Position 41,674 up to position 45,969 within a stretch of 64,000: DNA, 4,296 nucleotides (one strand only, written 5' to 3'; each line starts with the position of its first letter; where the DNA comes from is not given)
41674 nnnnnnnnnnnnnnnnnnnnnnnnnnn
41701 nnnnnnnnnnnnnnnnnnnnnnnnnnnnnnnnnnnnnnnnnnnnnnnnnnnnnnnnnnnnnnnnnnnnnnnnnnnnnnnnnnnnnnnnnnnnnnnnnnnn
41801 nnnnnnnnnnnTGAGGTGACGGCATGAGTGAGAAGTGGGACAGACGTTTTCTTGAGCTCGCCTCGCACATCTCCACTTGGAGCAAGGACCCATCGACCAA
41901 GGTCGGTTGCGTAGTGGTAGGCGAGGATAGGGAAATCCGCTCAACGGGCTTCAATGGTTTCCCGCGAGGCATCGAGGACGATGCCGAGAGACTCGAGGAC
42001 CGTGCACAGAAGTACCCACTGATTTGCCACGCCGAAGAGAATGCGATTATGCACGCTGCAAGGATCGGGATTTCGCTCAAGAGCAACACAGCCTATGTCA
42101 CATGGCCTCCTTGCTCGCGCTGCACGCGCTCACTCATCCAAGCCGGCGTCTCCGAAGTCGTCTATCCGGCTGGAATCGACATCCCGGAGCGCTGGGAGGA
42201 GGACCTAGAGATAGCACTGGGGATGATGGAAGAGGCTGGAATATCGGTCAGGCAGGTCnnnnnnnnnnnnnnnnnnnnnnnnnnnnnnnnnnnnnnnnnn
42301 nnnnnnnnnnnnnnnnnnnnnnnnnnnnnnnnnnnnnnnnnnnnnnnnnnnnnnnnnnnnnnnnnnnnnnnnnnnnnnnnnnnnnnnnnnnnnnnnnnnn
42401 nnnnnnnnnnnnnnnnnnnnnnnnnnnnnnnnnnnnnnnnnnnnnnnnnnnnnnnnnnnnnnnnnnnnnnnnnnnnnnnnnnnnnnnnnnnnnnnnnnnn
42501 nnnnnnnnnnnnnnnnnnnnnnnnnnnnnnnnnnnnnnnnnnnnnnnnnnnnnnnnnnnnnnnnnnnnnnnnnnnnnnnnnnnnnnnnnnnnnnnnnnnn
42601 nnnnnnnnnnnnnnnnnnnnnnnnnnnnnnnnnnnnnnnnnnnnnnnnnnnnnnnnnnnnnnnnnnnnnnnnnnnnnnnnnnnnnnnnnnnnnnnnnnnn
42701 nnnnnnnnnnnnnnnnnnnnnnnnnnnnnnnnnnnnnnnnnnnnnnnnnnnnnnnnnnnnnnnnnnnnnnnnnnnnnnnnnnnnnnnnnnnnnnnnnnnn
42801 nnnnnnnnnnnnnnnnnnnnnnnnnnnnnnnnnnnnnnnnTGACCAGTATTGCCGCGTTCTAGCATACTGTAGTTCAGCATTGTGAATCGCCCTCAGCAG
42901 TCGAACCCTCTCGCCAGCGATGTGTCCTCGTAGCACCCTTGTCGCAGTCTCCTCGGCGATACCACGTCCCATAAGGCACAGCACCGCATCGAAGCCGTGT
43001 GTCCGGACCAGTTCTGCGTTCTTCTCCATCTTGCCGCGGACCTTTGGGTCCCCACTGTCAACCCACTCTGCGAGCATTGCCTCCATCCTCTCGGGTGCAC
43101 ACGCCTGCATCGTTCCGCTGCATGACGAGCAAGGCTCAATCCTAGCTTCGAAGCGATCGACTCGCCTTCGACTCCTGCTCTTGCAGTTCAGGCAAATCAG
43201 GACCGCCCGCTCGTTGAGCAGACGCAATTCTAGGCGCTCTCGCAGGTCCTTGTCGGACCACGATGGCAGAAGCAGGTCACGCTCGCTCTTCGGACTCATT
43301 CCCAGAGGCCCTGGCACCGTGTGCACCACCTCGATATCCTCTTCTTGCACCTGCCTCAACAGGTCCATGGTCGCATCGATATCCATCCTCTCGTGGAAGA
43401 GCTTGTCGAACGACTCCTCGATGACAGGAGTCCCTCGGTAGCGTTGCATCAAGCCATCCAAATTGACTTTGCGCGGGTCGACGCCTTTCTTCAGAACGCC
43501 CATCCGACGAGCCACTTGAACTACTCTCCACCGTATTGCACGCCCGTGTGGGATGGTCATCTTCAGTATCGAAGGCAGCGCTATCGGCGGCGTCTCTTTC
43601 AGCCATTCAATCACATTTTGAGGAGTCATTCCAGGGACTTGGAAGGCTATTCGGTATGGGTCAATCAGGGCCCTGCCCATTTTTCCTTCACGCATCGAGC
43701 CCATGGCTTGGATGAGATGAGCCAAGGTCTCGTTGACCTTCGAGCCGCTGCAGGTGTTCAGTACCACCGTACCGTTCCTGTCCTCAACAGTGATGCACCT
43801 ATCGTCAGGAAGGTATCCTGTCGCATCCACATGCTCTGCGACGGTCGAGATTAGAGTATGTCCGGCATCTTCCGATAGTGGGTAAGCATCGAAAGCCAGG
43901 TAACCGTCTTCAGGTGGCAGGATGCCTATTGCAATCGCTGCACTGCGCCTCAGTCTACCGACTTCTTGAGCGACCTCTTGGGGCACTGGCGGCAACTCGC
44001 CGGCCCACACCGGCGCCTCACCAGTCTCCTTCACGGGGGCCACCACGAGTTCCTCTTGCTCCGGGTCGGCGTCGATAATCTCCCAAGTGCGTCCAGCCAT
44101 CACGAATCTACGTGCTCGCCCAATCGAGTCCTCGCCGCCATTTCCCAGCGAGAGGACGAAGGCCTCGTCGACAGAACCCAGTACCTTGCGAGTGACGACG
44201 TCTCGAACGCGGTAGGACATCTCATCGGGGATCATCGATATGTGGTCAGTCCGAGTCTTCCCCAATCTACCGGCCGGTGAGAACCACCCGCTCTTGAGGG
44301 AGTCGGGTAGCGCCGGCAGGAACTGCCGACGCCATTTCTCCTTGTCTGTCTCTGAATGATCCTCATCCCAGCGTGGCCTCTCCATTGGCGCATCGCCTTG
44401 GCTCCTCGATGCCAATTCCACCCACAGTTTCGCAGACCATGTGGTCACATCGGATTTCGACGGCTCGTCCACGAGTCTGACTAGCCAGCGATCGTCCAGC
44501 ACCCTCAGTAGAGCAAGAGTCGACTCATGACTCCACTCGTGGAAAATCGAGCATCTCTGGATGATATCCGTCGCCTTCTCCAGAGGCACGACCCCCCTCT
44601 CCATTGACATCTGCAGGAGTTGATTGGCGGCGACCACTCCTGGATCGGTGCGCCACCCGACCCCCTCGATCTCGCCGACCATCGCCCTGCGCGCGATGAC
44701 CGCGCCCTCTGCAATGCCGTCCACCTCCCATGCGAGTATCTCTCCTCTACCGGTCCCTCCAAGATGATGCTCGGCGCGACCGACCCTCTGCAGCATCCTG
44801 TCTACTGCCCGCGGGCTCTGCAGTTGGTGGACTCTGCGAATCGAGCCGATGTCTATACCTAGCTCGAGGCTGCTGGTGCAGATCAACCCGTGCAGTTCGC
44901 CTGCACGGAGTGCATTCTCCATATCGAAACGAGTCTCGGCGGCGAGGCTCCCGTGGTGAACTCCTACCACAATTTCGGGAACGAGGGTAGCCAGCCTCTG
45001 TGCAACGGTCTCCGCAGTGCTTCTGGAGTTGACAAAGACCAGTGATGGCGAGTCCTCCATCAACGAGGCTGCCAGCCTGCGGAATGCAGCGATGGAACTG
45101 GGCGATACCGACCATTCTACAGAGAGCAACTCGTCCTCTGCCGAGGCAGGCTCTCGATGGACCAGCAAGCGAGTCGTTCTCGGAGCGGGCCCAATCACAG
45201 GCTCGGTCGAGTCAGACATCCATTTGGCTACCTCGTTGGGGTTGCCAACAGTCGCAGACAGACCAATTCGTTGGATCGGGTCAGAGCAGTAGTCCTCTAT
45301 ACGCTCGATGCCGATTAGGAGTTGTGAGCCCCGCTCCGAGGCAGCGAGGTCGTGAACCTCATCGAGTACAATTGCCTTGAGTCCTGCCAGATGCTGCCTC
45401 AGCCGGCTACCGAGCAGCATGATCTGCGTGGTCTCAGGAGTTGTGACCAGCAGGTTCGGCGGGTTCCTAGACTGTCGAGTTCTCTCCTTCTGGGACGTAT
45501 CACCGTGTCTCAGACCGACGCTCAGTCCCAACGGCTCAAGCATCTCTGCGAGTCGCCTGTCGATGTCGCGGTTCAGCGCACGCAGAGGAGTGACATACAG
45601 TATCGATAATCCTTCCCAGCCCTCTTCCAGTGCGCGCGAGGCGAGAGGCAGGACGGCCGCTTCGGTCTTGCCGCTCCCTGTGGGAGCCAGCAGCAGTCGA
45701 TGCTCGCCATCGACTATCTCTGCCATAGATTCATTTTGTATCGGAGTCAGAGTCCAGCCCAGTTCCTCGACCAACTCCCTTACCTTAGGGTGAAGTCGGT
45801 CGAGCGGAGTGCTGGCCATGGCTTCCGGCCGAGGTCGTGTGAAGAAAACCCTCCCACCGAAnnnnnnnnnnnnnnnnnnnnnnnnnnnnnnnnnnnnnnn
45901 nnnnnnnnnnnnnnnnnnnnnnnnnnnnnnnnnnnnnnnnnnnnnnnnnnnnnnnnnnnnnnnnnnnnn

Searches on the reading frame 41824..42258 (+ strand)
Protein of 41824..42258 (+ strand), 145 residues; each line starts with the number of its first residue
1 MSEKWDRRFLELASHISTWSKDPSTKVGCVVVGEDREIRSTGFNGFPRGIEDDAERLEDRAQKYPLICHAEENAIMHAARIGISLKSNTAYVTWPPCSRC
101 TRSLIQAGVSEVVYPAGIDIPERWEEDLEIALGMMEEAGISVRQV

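Call 51: search_protein_families(library=pfam, proteins=[window:41824-42258:+], max_evalue=0.00001)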
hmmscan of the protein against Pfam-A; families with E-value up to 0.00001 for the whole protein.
window:41824-42258:+ (145 aa): 2 families
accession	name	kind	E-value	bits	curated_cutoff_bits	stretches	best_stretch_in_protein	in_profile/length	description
PF00383.29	dCMP_cyt_deam_1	-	2.8e-22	79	25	1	4-114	2-100/102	Cytidine and deoxycytidylate deaminase zinc-binding region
PF14437.12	MafB19-deam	-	1e-14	55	27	1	5-116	3-101/142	MafB19-like deaminase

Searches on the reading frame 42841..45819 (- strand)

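Call 51: search_protein_families(library=pfam, proteins=[window:42841-45819:-], max_evalue=0.00001)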
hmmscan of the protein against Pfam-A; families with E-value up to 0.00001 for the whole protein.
window:42841-45819:- (993 aa): 4 families
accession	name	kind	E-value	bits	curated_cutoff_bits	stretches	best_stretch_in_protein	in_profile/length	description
PF00270.35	DEAD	-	1.8e-31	109.6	26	1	25-194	1-164/167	DEAD/DEAH box helicase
PF08494.16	DEAD_assoc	-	3.3e-23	83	23.5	1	670-838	1-189/191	DEAD/H associated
PF00271.37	Helicase_C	-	1.8e-16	60.8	23.5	1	253-349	12-106/110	Helicase conserved C-terminal domain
PF04851.21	ResIII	-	2.5e-09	37.7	22.5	1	24-191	4-162/164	Type III restriction enzyme, res subunit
